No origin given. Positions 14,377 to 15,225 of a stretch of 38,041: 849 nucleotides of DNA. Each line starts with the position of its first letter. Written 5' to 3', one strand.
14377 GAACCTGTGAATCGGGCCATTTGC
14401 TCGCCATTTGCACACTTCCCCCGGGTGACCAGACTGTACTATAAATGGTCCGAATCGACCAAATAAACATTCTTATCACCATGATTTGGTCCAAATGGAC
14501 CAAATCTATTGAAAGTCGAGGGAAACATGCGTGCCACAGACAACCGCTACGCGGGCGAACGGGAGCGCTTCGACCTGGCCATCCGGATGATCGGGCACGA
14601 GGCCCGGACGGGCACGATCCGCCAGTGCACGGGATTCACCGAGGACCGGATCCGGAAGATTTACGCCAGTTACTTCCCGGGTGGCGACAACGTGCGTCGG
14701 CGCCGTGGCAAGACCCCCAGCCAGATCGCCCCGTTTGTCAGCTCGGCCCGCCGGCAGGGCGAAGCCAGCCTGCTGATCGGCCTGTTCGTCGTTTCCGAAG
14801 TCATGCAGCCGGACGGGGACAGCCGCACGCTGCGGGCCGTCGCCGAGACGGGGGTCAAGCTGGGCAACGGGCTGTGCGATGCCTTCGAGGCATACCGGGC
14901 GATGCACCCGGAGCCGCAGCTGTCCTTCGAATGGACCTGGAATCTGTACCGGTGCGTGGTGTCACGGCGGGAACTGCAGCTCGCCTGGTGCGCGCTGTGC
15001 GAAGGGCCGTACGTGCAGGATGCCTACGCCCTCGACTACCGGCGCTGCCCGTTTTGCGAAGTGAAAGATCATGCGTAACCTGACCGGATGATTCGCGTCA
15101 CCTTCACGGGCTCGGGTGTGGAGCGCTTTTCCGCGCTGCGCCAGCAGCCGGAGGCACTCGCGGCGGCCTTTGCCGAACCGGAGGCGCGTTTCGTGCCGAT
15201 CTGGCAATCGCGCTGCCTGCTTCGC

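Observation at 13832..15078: Divergent FlhD-like / FlhC-like regulator pair in a non-flagellar, non-ICE context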

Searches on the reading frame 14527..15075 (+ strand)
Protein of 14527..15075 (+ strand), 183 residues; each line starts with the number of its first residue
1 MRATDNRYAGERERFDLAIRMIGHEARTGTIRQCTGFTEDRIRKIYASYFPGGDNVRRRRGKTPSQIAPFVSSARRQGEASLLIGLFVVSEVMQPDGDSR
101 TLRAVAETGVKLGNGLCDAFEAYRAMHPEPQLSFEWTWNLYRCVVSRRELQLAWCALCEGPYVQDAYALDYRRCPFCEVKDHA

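Call 3: search_protein_families(library=pfam, proteins=[window:14527-15075:+], max_evalue=1)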
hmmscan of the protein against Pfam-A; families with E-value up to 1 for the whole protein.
seq(183 aa): 1 family
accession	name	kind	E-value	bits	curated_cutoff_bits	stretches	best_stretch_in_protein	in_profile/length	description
PF05280.16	FlhC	-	6.7e-07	29.7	27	1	11-179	9-162/173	Flagellar transcriptional activator (FlhC)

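Call 4: search_protein_families(library=ncbifam, proteins=[window:14527-15075:+], max_evalue=1)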
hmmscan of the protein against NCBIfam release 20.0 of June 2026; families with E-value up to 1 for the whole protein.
seq(183 aa): 1 family
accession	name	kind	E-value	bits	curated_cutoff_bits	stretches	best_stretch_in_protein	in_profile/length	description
NF009365.1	PRK12722.1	equivalog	4e-06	26.7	216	1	11-179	7-159/170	flagellar transcriptional regulator FlhC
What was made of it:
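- On Flagellar FlhC orthologue (NCBIfam NF009365 equivalog): 26.7 bits against 216 (call 4)
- Closest known: FlhD4C2, flagellar master regulator of Enterobacterales and Burkholderiales. Different: The C subunit fails the NCBIfam FlhC equivalog cut-off (call 4).
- The C subunit scores far below the NCBIfam FlhC equivalog cut-off: 26.7 bits against 216 (call 4). The NCBIfam FlhC equivalog gives 26.7 bits against a cut-off of 216 (call 4).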

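Call 8: find_homologous_proteins(query=window:14527-15075:+)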
Query seq(183 aa) (183 aa): 847 proteins with E <= 0.001 among 974 candidates; the best 120 are listed.
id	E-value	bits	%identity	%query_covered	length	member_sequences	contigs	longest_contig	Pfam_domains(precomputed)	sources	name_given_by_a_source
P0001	2.0e-112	391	92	100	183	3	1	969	PF05280.17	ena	-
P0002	6.0e-111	386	90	100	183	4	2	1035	PF05280.17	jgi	-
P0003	4.1e-110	384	90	100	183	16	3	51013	PF05280.17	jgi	-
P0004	2.6e-107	375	88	100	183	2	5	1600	-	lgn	-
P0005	2.4e-99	349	83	100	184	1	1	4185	-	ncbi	ncbi:MAG: hypothetical protein ABIX37_11890 [Gammaproteobacteria bacterium]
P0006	8.4e-99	347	84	100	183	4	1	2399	PF05280.17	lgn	-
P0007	8.6e-99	347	85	100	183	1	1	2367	-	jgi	-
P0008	1.0e-98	347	83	100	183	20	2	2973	-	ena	-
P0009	1.5e-98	346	84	100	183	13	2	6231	-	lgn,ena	-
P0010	1.1e-97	343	84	100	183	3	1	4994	PF05280.17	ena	-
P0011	1.6e-97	343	81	100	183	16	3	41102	PF05280.17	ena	-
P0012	1.6e-97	343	81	100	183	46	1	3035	-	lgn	-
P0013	1.6e-97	343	81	100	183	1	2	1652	PF05280.17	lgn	-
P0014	6.0e-97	341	80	100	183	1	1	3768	PF05280.17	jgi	-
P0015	1.4e-96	340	82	100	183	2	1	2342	PF05280.17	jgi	jgi:hypothetical protein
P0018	7.4e-96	337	83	100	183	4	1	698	PF05280.17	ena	-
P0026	9.5e-93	327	78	100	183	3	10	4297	PF05280.17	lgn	-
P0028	1.4e-91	323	77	100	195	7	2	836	PF05280.17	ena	-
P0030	1.6e-90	320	77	100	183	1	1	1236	PF05280.17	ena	-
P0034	1.5e-87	310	75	100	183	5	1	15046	PF05280.17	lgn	-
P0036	6.6e-84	298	72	100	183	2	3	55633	PF05280.17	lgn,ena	-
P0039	2.0e-80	287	70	100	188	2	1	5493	PF05280.17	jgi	jgi:hypothetical protein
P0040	2.5e-80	287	71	100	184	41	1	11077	PF05280.17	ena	-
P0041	7.4e-80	285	70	100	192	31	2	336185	PF05280.17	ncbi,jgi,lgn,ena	jgi:hypothetical protein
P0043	1.1e-77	278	68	100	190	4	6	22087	PF05280.17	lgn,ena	-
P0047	3.1e-75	270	66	100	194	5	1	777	PF05280.17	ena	-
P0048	4.7e-75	269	63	100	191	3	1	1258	PF05280.17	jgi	jgi:hypothetical protein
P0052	5.4e-74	266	63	99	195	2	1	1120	PF05280.17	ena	-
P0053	1.5e-73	265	63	100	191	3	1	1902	PF05280.17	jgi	jgi:hypothetical protein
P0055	2.1e-72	261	62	99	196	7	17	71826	PF05280.17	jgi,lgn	jgi:hypothetical protein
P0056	3.1e-72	260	63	99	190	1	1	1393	PF05280.17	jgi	jgi:hypothetical protein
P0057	3.5e-72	260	63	99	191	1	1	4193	PF05280.17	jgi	-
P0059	6.2e-72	259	61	99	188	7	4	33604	PF05280.17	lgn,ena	-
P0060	9.1e-72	259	62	100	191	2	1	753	PF05280.17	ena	-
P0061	9.3e-72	259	61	99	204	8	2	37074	PF05280.17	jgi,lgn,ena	jgi:hypothetical protein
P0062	1.3e-71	258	64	100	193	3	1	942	PF05280.17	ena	-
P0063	1.4e-71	258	60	99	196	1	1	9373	PF05280.17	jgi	jgi:hypothetical protein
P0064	1.5e-71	258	64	100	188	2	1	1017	PF05280.17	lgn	-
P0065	1.9e-71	258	62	100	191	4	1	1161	PF05280.17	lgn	-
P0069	4.3e-71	257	62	100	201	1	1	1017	PF05280.17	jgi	jgi:hypothetical protein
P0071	6.3e-71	256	62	100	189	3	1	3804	PF05280.17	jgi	jgi:hypothetical protein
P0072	7.1e-71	256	62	100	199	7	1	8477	PF05280.17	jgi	jgi:hypothetical protein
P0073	1.1e-70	255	62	100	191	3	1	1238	PF05280.17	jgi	jgi:hypothetical protein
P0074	1.3e-70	255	61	99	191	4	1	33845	PF05280.17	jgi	-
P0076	2.2e-70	254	63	99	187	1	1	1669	PF05280.17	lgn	-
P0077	2.3e-70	254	61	99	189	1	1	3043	PF05280.17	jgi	jgi:hypothetical protein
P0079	2.4e-70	254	63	100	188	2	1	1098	PF05280.17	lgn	-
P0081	3.0e-70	254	62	100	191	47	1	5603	PF05280.17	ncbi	-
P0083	4.2e-70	253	63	99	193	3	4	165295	PF05280.17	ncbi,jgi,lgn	jgi:hypothetical protein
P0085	6.1e-70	253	59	100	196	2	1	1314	PF05280.17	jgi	jgi:hypothetical protein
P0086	6.8e-70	253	62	99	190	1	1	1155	PF05280.17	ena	-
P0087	7.2e-70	253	62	100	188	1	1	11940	PF05280.17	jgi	-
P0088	7.7e-70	252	61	99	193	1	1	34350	PF05280.17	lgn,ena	-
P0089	9.4e-70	252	61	99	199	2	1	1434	PF05280.17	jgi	-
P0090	1.2e-69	252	63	100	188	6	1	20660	PF05280.17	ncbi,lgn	-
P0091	1.7e-69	251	63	99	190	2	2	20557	PF05280.17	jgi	jgi:hypothetical protein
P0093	2.8e-69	251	63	99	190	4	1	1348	PF05280.17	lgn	-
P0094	3.2e-69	250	61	99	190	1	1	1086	PF05280.17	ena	-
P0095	6.2e-69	249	63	99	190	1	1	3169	PF05280.17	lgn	-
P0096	6.2e-69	249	62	100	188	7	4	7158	PF05280.17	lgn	-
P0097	6.3e-69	249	60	99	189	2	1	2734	PF05280.17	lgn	-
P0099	7.6e-69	249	61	99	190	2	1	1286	PF05280.17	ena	-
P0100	1.2e-68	249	61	100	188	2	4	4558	PF05280.17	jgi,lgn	-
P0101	1.4e-68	248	58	99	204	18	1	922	PF05280.17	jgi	jgi:hypothetical protein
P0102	1.6e-68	248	63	99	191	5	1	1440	PF05280.17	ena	-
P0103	1.9e-68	248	63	99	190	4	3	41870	PF05280.17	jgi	jgi:hypothetical protein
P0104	2.0e-68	248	64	99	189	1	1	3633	PF05280.17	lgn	-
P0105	2.3e-68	248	61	100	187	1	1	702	PF05280.17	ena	-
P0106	2.5e-68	247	62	99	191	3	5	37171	PF05280.17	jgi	-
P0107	2.6e-68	247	62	99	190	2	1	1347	PF05280.17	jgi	jgi:hypothetical protein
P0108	3.7e-68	247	63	99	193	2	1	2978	PF05280.17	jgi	jgi:hypothetical protein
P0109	4.1e-68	247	60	99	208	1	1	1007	PF05280.17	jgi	jgi:hypothetical protein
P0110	4.6e-68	247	62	98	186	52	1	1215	PF05280.17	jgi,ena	-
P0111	4.7e-68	247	58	99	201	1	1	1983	PF05280.17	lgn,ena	-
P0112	4.9e-68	247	62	100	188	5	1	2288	PF05280.17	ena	-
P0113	5.0e-68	247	58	99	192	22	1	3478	PF05280.17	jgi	jgi:hypothetical protein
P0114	6.4e-68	246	63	99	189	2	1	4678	PF05280.17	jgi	jgi:hypothetical protein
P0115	7.9e-68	246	61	99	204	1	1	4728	PF05280.17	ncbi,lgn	-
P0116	1.0e-67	245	62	99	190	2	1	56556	PF05280.17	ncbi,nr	ncbi:MAG: hypothetical protein IT486_10465 [Gammaproteobacteria bacterium]|nr:hypothetical protein [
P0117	1.1e-67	245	61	99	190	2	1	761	PF05280.17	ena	-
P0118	1.2e-67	245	62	99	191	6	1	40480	PF05280.17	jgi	-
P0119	1.2e-67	245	59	99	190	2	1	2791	PF05280.17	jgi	jgi:hypothetical protein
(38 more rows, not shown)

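Call 11: find_encoding_contigs(protein=P0041, flank=10000, max_places=3)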
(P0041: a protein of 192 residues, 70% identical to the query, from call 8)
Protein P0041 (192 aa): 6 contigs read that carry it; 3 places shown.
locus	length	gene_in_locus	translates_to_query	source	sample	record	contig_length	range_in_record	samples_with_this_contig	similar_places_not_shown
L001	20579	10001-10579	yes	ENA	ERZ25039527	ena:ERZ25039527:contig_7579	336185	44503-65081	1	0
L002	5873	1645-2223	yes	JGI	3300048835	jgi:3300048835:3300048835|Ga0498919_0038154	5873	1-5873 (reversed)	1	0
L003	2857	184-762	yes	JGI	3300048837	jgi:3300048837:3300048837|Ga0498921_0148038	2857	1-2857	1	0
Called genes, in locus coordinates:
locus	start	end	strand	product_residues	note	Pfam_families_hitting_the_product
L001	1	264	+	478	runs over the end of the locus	PF01154:HMG_CoA_synt_N, PF08540:HMG_CoA_synt_C (faint)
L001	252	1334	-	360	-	PF00288:GHMP_kinases_N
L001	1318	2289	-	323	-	PF22700:MVD-like_N, PF00288:GHMP_kinases_N, PF18376:MDD_C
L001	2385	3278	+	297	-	PF00348:polyprenyl_synt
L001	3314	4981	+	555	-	PF13191:AAA_16, PF13401:AAA_22, PF01471:PG_binding_1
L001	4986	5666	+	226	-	PF16537:T2SSB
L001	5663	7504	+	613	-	PF02734:Dak2, PF21645:FakA-like_M, PF02645:DegV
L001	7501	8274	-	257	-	PF01061:ABC2_membrane, PF12698:ABC2_membrane_3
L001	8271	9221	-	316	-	PF00005:ABC_tran, PF13304:AAA_21 (weak)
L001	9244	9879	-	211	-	-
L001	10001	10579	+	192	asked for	PF05280:FlhC (faint)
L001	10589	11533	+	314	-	PF09296:NUDIX-like, PF09297:Zn_ribbon_NUD, PF00293:NUDIX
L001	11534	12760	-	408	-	PF07219:HemY_N, PF07719:TPR_2 (faint), PF13428:TPR_14 (faint)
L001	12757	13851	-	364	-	PF04375:HemX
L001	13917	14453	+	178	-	PF01814:Hemerythrin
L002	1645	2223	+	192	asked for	PF05280:FlhC (faint)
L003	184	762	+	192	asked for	PF05280:FlhC (faint)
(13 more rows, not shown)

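Call 19: search_solved_structures(query=A2, max_evalue=10, show_alignments=2)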
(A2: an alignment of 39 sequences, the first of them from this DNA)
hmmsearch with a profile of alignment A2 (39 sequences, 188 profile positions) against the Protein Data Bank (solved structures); distinct sequences matched with E-value up to 10: 3.
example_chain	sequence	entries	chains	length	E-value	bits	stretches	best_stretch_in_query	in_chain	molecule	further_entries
8j56_C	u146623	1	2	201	9.1e-06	28.8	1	119-179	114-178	Flagellar transcriptional regulator FlhC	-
2avu_E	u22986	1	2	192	0.0015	21.6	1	121-180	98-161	Flagellar transcriptional activator flhC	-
8hmc_A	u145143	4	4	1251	1.1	12.2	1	151-185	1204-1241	Intraflagellar transport protein 122 homolog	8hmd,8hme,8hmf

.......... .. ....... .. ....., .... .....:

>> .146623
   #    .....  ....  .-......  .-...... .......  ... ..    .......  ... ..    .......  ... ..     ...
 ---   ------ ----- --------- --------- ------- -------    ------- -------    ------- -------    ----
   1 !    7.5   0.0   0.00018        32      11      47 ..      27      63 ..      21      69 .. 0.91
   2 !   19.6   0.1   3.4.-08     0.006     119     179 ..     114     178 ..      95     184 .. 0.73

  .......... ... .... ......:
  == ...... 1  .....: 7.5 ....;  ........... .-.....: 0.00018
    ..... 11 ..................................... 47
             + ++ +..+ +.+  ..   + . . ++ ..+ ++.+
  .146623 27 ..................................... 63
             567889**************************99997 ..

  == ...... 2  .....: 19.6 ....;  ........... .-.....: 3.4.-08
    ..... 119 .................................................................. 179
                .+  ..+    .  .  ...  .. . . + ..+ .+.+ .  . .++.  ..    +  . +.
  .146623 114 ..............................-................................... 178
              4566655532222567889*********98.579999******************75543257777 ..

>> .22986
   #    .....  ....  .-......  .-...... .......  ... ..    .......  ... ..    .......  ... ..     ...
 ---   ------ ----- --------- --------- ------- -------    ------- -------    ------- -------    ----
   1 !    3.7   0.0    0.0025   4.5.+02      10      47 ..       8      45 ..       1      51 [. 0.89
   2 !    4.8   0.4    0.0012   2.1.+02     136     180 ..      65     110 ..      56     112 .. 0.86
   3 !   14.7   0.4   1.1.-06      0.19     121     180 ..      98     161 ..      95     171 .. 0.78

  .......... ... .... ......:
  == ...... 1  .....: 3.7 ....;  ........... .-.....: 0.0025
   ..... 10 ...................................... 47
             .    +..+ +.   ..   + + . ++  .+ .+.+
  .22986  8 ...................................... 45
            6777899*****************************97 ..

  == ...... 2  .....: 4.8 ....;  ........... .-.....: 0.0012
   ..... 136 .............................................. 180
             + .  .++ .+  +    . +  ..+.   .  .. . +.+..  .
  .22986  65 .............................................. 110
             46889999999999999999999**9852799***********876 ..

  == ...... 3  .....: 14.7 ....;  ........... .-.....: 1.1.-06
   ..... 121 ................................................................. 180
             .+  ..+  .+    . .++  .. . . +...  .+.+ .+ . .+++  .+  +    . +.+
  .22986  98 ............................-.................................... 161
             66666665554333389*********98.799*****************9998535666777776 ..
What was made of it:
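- On FlhC (Pfam PF05280): They align with the FlhC cysteines in 8j56_C and 2avu_E (call 19).
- Its profile matches FlhC chains in the PDB at E 9e-6 and 1.5e-3 (call 19).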

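Call 20: find_related_loci(query=A2, collection=genome_contigs, flank=10000)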
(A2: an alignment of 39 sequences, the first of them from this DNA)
Query A2 (183 aa) in genome_contigs; peptide patterns used: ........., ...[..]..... (x = any residue, [..] = any of these).
162 stretches matched a pattern; 149 encode a relative of the query (tblastn E <= 1e-3); the best 80 are kept; 80 distinct loci.
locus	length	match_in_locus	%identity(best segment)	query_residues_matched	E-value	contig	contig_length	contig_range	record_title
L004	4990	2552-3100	91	1-183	5e-107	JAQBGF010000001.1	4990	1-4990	MAG: Gammaproteobacteria bacterium isolate MAG_446_bin-03 446_bin-03_ctg-001, whole genome shotgun sequence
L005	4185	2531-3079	83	1-183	2e-102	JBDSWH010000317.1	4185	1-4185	MAG: Gammaproteobacteria bacterium isolate cluster1_bin.623 k127_420565, whole genome shotgun sequence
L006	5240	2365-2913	84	1-183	1e-101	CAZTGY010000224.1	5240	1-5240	MAG TPA_asm: uncultured Chromatiaceae bacterium isolate SRP292972_co2_47 genome assembly, contig: NODE_16152_length_5240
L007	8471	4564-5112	82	1-183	1e-101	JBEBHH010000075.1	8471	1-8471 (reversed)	MAG: Gammaproteobacteria bacterium isolate ATF_17 NODE_4935_length_8471_cov_6.943860, whole genome shotgun sequence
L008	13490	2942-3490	81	1-183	1e-100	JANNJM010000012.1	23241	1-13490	MAG: Gammaproteobacteria bacterium isolate SOY_4_C_metabat_98 SOY_4_C_k141_155786, whole genome shotgun sequence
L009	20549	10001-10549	83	1-183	9e-100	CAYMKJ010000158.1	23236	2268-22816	MAG TPA_asm: uncultured Chromatiaceae bacterium isolate binchicken_co165_431 genome assembly, contig: k141_107600, whole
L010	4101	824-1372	81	1-183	3e-100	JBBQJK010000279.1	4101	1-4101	MAG: Gammaproteobacteria bacterium isolate Co_metawrap_727 Cmw_727_k141_10676705_length_4101_cov_8.0000, whole genome sh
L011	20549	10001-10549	81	1-183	7e-99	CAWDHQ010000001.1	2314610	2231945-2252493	MAG: uncultured Gammaproteobacteria bacterium isolate MFD04716.bin.1.291 genome assembly, contig: contig_10971, whole ge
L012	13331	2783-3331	81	1-183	2e-98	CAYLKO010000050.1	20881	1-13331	MAG TPA_asm: uncultured Chromatiaceae bacterium isolate binchicken_co322_228 genome assembly, contig: NODE_3674_length_2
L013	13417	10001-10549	81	1-183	3e-98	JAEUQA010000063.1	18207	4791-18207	MAG: Chromatiales bacterium isolate new MAG-239 k141_115026, whole genome shotgun sequence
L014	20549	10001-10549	80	1-183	6e-98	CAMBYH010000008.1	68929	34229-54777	MAG: Rheinheimera tuosuensis isolate LH-02apr19-57 genome assembly, contig: LH-02apr19-C522, whole genome shotgun sequen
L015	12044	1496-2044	80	1-183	9e-97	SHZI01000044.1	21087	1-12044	MAG: Gammaproteobacteria bacterium isolate Baikal-deep-G145 BACOMB-C11945, whole genome shotgun sequence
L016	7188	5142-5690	78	1-183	8e-97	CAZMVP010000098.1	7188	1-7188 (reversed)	MAG TPA_asm: uncultured Chromatiaceae bacterium isolate binchicken_co235_204 genome assembly, contig: NODE_23234_length_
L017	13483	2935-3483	78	1-183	5e-96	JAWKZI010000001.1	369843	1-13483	MAG: Gammaproteobacteria bacterium isolate BC1.219 BC1.219.fa-1, whole genome shotgun sequence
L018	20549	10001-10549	80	1-183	2e-94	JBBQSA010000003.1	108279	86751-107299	MAG: Gammaproteobacteria bacterium isolate Co_metawrap_1719 Cmw_1719_k141_16717972_length_108279_cov_23.0222, whole geno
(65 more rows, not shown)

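Call 25: predict_structure(alignment_id=A2)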
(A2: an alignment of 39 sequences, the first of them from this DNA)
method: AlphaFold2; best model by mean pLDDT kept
length: 183 residues; sequences in the alignment: 39
mean_pLDDT: 84.0   pTM: 0.81
mean pLDDT of the five models: 84.0, 83.2, 81.6, 79.2, 77.9
residues with pLDDT >= 90: 88; 70-90: 71; 50-70: 15; < 50: 9
segments of 3 or more residues with pLDDT < 50: 1-4, 59-62
pLDDT, mean of each block of 10 residues (from residue 1): 54 94 92 93 90 56 63 88 94 86 85 95 90 90 89 91 84 84 64
secondary structure, 60 per line:
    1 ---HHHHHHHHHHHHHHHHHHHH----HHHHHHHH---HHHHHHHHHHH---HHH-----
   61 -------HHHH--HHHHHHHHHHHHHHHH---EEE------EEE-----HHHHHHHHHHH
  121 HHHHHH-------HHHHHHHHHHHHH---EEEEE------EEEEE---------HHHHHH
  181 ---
elements in order: H4-23 H28-35 H39-49 H68-71 H74-89 E93-95 E102-104 H110-126 H134-146 E150-154 E161-165 H175-180

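Call 28: fold_search(model_id=the predicted structure, library=pdb)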
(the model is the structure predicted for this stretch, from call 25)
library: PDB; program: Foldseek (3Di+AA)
matches with E <= 10: 33; with E <= 0.001: 3
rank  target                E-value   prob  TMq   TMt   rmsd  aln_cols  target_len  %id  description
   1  8j56_C                3.7e-06  1.00  0.69  0.78   3.5       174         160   22  Crystal structure of the FlhDC complex from Cupriavidus necator (released 2024-02-28)
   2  8j56_F                6.5e-06  1.00  0.70  0.80   3.5       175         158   22  Crystal structure of the FlhDC complex from Cupriavidus necator (released 2024-02-28)
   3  2avu_E                1.3e-05  1.00  0.68  0.78   4.4       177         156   20  Structure of the Escherichia coli FlhDC complex, a prokaryotic heteromeric regulator of transcription (released 2005-12-13)
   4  3ubl_B                1.6e+00  0.04  0.14  0.13  14.8       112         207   14  Crystal structure of glutathione transferase (TARGET EFI-501770) from leptospira interrogans with gsh bound (released 2011-11-09)
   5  7nyw_D                2.2e+00  0.12  0.21  0.35  11.0        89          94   16  Cryo-EM structure of the MukBEF-MatP-DNA head module (released 2021-07-07)
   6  3lyk_A                2.5e+00  0.04  0.15  0.15  14.2       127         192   12  Structure of stringent starvation protein A homolog from Haemophilus influenzae (released 2010-03-23)
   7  4hri_A                2.8e+00  0.05  0.24  0.18  17.9       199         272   10  Crystal structure of HetR in complex with a 21-bp palindromic DNA at the upstream of the hetP promoter from Anabaena (released 2013-04-17)
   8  5zkq_A                3.0e+00  0.02  0.14  0.11  19.7       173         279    6  Crystal structure of the human platelet-activating factor receptor in complex with ABT-491 (released 2018-06-20)
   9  9irc_A                3.0e+00  0.01  0.11  0.05  20.0       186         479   11  CyroEM structure of hSLC15A4+TASL+Fab235 (released 2025-08-20)
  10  3lyk_B                3.2e+00  0.03  0.16  0.15  14.2       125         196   13  Structure of stringent starvation protein A homolog from Haemophilus influenzae (released 2010-03-23)
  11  2zme_B                3.5e+00  0.09  0.25  0.22  11.6       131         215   10  Integrated structural and functional model of the human ESCRT-II complex (released 2008-11-04)
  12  3ubk_A                4.2e+00  0.02  0.14  0.12  14.4       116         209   13  Crystal structure of glutathione transferase (TARGET EFI-501770) from leptospira interrogans (released 2011-11-09)
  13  3mwm_B                5.2e+00  0.08  0.21  0.29  10.2        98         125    9  Graded expression of zinc-responsive genes through two regulatory zinc-binding sites in Zur (released 2011-03-16)
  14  7jps_A                5.2e+00  0.06  0.24  0.15  15.9       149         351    9  ORC-DNA: Human Origin Recognition Complex (ORC) with DNA bound in the core (released 2020-09-09)
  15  7jpo_A                5.5e+00  0.07  0.24  0.14  15.1       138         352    8  ORC-O1AAA: Human Origin Recognition Complex (ORC) with dynamic/unresolved ORC2 WH (released 2020-09-02)
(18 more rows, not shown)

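Call 61: search_dna_similar(query=window:14527-15075:+, collection=plasmids, mode=protein, max_evalue=1, max_rows=15, rows=spread)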
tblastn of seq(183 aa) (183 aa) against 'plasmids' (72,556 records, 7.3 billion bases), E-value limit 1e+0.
Records with a match: 5; places in all: 5; records where one place covers at least 80% of the query: 5.
Best place of each record, by identity: <60% 5.
By first word of the organism name: Cupriavidus 4; Candidatus 1.
By predicted mobility (MOB-suite, as given by PLSDB): mobilizable 3; non-mobilizable 2.
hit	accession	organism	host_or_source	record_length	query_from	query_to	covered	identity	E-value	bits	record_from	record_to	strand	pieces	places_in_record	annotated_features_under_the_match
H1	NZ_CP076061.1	Cupriavidus sp. EM10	Pure-cultured cell,sewage water sludge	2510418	16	167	83%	27.3%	8e-2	40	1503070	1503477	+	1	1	none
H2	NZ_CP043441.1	Cupriavidus campinensis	cell culture,soil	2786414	16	167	83%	27.3%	1e-1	40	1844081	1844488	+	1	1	none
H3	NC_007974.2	Cupriavidus metallidurans CH34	-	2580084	16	167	83%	27.3%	1e-1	40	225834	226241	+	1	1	none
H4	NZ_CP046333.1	Cupriavidus metallidurans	sedimentation pond in a zinc factory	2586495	16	167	83%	27.3%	1e-1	40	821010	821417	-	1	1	none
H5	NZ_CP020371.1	Candidatus Thiodictyon syntrophicum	meromictic lake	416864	15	179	90%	23.8%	4e-2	42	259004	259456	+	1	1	FlhC family transcriptional regulator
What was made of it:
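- Plasmids hold only very weak tblastn hits, at E 0.04 or worse (call 61).
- Tried and rejected: No close plasmid or viral relatives. tblastn of the C subunit against 72,556 plasmids found only E 0.04 or worse (call 61).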

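Call 63: get_annotated_region(hit=H5, flank=6000)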
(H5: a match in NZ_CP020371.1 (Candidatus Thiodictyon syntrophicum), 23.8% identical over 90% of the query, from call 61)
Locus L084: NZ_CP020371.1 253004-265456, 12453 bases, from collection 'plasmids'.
description: Candidatus Thiodictyon syntrophicum strain Cad16T plasmid pTs417, complete sequence
organism: Candidatus Thiodictyon syntrophicum (NCBI taxid 1166950)
taxonomy: Bacteria; Pseudomonadota; Gammaproteobacteria; Chromatiales; Chromatiaceae; Thiodictyon; Candidatus Thiodictyon syntrophicum
host: -; source: meromictic lake; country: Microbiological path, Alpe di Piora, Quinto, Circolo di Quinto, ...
typing (MOB-suite, as given by PLSDB): non-mobilizable
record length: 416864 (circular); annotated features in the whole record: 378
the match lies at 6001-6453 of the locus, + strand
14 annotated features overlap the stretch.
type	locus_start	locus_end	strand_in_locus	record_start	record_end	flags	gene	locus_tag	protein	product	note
CDS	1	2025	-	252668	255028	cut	mobH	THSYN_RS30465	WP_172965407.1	MobH family relaxase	-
CDS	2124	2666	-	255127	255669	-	mobI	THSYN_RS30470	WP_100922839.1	conjugative transfer protein MobI(A/C)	-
CDS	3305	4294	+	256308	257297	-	-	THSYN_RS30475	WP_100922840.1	ParM/StbA family protein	GO:0030541 - plasmid partitioning [Evidence IEA]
CDS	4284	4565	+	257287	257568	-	-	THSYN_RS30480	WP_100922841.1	hypothetical protein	-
CDS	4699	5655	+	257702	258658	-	-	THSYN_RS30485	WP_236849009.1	transglycosylase SLT domain-containing protein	-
CDS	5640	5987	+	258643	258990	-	-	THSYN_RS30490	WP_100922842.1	hypothetical protein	-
CDS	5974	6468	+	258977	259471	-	-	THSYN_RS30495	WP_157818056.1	FlhC family transcriptional regulator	GO:0045893 - positive regulation of DNA-templated transcription [Evidence IEA]; GO:1902208 - regulation of ...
CDS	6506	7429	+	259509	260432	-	traF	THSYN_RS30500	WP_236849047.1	conjugal transfer protein TraF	-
CDS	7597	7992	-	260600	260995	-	-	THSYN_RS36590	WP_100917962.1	hypothetical protein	-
CDS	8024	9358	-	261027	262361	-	-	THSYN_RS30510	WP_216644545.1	ISAs1 family transposase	-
CDS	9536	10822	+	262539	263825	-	-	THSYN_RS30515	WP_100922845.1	ISKra4 family transposase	-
CDS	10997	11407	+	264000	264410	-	-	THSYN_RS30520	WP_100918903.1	hypothetical protein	-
CDS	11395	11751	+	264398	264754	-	tnpB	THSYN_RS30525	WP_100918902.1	IS66 family insertion sequence element accessory protein TnpB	-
CDS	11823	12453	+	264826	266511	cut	-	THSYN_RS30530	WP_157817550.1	IS66 family transposase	-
